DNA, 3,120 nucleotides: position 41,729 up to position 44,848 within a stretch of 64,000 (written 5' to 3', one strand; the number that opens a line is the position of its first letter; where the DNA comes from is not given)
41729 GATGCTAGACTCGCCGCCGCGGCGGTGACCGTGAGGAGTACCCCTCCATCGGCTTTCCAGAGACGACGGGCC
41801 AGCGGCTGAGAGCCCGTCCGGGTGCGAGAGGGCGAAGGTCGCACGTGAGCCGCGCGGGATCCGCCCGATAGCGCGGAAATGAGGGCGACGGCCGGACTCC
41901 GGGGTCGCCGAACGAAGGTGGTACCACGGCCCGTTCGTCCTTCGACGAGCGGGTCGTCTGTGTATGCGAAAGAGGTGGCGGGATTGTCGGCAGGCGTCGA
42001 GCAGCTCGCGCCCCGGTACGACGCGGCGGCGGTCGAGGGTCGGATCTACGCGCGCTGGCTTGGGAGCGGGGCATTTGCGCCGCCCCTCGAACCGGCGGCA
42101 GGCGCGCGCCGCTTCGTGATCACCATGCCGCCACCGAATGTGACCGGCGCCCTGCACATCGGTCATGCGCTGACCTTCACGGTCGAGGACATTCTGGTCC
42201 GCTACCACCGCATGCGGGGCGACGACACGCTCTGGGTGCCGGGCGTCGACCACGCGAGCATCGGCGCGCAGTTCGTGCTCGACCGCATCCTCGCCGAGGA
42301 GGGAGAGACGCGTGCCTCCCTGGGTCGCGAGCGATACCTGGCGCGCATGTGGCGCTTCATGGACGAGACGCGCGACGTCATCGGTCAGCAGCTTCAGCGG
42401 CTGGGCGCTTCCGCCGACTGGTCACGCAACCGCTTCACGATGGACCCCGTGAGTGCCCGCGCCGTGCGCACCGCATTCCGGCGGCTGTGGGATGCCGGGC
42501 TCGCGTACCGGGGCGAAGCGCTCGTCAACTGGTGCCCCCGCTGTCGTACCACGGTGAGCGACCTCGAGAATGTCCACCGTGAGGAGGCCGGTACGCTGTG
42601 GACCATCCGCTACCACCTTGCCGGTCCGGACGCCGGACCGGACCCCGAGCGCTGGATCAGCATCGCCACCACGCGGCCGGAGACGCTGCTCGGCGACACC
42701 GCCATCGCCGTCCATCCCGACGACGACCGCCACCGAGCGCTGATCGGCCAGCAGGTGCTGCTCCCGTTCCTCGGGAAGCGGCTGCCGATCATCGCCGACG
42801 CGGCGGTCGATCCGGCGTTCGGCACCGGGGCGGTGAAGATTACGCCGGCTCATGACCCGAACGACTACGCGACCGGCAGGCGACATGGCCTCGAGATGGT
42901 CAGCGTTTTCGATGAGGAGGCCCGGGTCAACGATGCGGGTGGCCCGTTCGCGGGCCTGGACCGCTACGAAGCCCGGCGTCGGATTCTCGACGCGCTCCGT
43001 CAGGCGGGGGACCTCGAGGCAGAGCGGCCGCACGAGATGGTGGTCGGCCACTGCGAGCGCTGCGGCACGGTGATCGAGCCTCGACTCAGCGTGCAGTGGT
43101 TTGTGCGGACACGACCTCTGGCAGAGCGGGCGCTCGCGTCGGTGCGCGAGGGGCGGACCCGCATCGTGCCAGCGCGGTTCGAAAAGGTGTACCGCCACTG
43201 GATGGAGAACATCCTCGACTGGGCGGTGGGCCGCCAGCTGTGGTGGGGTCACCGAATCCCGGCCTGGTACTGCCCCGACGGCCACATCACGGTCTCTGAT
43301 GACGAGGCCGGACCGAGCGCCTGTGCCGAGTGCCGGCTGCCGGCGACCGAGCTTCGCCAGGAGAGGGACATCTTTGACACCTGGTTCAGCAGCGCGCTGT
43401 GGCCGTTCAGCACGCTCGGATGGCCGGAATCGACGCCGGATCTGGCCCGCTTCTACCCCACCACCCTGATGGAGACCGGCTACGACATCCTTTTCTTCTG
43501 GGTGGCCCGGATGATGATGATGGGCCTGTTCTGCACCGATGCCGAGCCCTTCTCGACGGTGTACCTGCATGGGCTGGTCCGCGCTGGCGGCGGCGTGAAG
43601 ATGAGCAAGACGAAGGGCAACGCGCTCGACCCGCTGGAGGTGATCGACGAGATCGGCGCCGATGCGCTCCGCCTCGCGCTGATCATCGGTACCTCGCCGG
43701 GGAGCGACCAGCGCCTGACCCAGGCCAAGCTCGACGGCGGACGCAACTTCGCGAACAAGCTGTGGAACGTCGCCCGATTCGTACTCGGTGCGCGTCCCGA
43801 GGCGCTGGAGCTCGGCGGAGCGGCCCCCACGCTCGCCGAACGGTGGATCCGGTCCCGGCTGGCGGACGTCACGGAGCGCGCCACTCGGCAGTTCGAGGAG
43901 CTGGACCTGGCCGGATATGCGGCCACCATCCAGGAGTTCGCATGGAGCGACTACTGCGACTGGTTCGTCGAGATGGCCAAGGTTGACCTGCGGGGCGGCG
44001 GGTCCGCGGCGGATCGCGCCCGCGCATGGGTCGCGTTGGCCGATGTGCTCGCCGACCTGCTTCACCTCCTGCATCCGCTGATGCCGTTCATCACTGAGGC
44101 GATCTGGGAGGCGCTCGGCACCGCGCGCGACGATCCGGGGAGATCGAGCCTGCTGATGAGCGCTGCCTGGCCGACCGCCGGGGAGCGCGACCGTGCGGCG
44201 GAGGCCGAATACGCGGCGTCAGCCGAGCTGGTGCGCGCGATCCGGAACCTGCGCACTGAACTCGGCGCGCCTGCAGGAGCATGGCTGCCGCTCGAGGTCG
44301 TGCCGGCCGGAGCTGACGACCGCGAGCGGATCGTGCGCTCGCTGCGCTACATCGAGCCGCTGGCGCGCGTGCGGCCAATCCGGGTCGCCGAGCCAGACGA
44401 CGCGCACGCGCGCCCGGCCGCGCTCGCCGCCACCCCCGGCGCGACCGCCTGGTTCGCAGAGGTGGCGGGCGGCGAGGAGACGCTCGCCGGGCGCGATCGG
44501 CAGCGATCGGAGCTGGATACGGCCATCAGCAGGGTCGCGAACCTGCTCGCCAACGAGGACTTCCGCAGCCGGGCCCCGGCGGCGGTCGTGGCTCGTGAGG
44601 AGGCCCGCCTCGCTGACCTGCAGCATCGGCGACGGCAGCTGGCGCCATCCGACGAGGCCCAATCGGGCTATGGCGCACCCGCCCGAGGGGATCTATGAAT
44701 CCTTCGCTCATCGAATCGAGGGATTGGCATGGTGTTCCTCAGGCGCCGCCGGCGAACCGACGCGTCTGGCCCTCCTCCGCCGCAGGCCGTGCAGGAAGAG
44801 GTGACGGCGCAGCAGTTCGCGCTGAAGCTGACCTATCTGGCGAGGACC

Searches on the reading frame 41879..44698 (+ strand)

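Call 50: search_protein_families(library=pfam, proteins=[window:41879-44698:+], max_evalue=0.001)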
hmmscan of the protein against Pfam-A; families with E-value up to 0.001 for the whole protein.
window:41879-44698:+ (939 aa): 5 families
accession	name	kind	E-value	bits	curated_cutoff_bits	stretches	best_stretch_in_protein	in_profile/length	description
PF00133.28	tRNA-synt_1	-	5.4e-124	414.5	22.7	1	56-613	2-413/414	tRNA synthetases class I (I, L, M and V)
PF08264.19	Anticodon_1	-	9.9e-30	103.8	25.1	1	654-802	1-143/148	Anticodon-binding domain of tRNA ligase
PF09334.17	tRNA-synt_1g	-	1.1e-18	67.7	20.1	1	80-125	2-47/391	tRNA synthetases class I (M)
PF10458.14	Val_tRNA-synt_C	-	2.7e-07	31.2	25.9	1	878-921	15-58/66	Valyl tRNA synthetase tRNA binding arm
PF13603.12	tRNA-synt_1_2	-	2.7e-06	27.4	25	1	289-348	85-144/185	Leucyl-tRNA synthetase, editing domain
